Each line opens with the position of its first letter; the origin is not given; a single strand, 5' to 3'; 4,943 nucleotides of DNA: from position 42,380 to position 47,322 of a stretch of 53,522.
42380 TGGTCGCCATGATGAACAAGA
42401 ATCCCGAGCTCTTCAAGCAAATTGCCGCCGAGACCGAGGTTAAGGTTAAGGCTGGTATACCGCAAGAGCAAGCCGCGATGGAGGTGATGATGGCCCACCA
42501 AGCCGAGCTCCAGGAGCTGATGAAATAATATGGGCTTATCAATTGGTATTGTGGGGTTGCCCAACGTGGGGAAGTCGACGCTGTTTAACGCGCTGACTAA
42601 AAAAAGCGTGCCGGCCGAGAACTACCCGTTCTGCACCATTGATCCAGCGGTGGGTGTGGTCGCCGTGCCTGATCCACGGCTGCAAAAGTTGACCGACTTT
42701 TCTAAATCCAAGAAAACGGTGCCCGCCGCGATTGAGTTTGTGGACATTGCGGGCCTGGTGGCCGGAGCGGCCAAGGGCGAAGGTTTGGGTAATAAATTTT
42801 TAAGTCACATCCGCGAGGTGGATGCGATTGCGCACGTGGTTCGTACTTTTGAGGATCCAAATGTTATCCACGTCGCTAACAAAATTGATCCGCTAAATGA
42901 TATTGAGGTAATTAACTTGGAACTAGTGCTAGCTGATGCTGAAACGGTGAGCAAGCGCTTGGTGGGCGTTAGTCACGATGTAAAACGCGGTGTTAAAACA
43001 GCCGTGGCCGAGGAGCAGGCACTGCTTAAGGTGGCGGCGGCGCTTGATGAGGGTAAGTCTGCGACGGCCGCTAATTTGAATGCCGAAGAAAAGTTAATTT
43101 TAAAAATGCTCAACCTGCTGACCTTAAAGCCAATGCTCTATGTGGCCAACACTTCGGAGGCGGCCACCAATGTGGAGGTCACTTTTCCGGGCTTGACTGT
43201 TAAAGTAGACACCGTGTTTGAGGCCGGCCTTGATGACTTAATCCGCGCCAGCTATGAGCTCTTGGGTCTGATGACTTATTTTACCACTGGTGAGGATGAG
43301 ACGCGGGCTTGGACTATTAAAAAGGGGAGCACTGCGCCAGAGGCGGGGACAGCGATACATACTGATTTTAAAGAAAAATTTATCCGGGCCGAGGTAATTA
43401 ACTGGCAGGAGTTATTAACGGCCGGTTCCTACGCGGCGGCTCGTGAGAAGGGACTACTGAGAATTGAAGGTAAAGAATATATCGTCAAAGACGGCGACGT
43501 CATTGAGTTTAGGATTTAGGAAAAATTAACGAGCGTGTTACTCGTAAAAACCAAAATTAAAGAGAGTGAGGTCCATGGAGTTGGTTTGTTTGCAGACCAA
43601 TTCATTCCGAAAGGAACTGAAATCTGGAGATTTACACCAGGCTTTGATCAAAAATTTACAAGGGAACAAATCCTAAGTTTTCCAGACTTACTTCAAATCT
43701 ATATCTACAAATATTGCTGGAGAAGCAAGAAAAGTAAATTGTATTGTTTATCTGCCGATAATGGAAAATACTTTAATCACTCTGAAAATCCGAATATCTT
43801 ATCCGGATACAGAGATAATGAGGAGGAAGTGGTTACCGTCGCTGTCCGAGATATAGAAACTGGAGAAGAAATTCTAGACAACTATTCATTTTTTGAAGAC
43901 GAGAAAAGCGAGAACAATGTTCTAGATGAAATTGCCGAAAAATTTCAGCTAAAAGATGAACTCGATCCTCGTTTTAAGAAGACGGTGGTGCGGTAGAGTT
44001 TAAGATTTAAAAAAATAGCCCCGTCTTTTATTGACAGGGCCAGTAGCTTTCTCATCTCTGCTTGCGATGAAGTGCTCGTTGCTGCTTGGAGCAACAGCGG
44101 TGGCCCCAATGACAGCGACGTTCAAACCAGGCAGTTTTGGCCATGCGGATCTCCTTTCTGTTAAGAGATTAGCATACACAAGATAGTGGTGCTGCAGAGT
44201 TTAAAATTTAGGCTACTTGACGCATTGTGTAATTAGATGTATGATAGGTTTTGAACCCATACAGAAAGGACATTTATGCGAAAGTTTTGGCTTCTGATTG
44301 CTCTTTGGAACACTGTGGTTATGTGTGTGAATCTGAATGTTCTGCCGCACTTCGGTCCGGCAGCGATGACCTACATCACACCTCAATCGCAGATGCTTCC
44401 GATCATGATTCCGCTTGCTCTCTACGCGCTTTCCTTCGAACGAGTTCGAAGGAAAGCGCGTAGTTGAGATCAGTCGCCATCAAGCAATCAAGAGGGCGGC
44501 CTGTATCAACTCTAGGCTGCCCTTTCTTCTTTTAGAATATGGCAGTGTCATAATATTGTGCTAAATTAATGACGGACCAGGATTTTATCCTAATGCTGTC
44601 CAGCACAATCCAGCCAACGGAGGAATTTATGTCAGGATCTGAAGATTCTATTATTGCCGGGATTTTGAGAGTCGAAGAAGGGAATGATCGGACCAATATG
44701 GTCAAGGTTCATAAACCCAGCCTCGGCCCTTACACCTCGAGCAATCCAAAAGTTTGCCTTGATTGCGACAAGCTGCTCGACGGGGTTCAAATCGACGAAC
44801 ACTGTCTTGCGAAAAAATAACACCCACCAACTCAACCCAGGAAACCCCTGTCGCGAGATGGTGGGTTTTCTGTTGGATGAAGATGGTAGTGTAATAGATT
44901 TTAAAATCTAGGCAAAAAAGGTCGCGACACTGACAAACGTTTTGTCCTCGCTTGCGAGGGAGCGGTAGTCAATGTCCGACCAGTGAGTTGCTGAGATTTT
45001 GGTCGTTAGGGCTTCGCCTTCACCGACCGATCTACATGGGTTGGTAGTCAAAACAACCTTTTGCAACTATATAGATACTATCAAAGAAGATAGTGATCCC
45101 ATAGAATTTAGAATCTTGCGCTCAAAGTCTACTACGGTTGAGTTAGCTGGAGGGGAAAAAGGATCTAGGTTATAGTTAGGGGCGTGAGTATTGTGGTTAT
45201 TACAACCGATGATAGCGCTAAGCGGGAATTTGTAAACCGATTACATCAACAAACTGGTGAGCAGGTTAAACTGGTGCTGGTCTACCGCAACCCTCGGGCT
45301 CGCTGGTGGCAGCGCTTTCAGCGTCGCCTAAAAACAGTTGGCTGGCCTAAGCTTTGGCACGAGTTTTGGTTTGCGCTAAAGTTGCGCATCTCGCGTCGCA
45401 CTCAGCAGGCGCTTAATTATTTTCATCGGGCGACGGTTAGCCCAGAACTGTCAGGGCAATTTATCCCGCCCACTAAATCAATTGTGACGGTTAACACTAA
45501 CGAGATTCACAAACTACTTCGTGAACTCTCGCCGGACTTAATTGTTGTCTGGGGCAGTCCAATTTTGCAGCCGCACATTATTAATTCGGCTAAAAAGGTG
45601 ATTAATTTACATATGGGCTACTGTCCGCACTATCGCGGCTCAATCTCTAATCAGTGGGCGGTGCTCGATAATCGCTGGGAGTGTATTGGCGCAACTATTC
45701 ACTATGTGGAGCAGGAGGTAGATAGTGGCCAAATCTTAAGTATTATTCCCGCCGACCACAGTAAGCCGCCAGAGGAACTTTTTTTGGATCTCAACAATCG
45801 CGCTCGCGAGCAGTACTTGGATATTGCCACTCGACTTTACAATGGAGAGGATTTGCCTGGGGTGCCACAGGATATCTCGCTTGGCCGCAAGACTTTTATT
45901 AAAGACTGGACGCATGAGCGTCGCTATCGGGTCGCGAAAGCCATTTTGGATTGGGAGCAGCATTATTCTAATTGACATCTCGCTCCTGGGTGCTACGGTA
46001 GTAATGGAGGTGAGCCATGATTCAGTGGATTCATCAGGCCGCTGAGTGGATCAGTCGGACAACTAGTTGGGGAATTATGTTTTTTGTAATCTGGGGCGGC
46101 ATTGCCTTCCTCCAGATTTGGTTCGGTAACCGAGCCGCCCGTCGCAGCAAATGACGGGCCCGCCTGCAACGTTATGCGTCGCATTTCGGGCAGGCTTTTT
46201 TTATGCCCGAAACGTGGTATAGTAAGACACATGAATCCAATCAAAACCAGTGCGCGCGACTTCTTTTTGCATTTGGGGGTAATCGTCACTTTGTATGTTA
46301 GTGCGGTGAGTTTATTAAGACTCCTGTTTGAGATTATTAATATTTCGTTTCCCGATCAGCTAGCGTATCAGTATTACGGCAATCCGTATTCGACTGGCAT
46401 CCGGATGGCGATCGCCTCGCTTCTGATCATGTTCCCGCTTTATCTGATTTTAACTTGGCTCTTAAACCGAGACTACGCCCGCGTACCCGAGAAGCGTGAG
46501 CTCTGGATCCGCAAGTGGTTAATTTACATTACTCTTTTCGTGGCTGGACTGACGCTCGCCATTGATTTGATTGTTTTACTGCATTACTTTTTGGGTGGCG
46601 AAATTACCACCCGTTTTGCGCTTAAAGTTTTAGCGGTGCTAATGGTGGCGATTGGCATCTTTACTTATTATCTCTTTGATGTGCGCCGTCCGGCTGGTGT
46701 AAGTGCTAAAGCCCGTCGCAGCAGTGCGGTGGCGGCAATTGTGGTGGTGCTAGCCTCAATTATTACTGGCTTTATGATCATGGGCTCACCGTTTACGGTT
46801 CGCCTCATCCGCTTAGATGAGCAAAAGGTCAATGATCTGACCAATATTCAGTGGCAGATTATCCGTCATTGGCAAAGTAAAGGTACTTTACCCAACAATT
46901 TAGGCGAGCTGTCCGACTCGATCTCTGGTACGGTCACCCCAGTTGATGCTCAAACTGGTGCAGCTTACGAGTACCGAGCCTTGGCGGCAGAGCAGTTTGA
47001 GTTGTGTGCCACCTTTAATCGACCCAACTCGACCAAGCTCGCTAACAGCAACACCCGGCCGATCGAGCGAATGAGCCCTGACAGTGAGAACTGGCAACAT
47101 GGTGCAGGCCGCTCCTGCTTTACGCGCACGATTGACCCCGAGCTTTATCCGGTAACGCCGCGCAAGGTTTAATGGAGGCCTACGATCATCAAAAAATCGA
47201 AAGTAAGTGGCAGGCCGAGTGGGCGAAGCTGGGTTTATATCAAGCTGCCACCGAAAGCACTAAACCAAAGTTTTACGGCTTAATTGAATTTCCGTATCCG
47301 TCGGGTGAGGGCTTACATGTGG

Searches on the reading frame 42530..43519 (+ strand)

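Call 96: search_protein_families(library=pfam, max_evalue=0.0001, proteins=[window:42530-43519:+])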
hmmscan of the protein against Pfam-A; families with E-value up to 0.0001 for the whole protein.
window:42530-43519:+ (329 aa): 3 families
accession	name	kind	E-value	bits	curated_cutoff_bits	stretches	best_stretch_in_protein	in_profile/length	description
PF06071.19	YchF-GTPase_C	-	4.9e-35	120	27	1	247-329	1-83/84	Protein of unknown function (DUF933)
PF01926.29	MMR_HSR1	-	7.2e-23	81.3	21.9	1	5-113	2-86/113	50S ribosome-binding GTPase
PF02421.24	FeoB_N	-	3.8e-08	33.4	27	1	5-48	3-46/156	Ferrous iron transport protein B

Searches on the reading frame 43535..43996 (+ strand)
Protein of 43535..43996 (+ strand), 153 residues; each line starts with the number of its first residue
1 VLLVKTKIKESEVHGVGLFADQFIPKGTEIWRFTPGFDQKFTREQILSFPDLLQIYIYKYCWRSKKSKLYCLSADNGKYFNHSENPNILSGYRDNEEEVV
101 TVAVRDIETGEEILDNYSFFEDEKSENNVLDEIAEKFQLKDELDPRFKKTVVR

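Call 96: search_protein_families(library=pfam, max_evalue=0.0001, proteins=[window:43535-43996:+])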
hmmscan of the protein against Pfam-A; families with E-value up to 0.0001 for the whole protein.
window:43535-43996:+ (153 aa): 1 family
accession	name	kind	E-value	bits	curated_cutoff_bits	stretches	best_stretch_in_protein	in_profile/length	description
PF00856.33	SET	-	2.6e-13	50.7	22.4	1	15-117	1-104/105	SET domain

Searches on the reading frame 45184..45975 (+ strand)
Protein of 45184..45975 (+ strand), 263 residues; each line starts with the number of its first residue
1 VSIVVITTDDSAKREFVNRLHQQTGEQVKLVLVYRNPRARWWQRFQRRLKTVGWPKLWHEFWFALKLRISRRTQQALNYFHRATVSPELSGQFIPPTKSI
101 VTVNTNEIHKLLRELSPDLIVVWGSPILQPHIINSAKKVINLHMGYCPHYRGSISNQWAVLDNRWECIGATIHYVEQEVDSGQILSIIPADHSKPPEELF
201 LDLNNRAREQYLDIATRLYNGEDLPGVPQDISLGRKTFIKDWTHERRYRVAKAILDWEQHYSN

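Call 96: search_protein_families(library=pfam, max_evalue=0.0001, proteins=[window:45184-45975:+])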
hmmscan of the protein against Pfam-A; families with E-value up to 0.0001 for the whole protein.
window:45184-45975:+ (263 aa): 1 family
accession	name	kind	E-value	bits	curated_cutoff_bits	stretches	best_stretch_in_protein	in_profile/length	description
PF00551.24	Formyl_trans_N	-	1.8e-12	47.8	26.1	1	104-186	67-150/181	Formyl transferase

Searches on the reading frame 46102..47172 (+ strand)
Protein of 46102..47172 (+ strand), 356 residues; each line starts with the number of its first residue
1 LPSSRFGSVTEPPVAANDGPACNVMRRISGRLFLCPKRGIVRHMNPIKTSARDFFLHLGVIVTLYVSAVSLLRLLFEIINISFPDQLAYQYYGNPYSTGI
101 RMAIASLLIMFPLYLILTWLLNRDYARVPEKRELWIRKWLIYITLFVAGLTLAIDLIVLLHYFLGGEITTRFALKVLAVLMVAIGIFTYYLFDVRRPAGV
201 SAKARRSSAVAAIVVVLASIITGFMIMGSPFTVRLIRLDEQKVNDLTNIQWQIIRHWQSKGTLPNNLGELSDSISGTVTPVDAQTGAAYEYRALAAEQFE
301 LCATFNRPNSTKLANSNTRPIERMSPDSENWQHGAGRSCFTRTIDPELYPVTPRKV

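Call 96: search_protein_families(library=pfam, max_evalue=0.0001, proteins=[window:46102-47172:+])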
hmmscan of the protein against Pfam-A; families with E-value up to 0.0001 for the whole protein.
window:46102-47172:+ (356 aa): 1 family
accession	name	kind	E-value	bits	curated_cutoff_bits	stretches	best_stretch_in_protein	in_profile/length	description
PF18920.5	DUF5671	-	1.3e-22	80.6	28.4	1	53-187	1-129/132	Domain of unknown function (DUF5671)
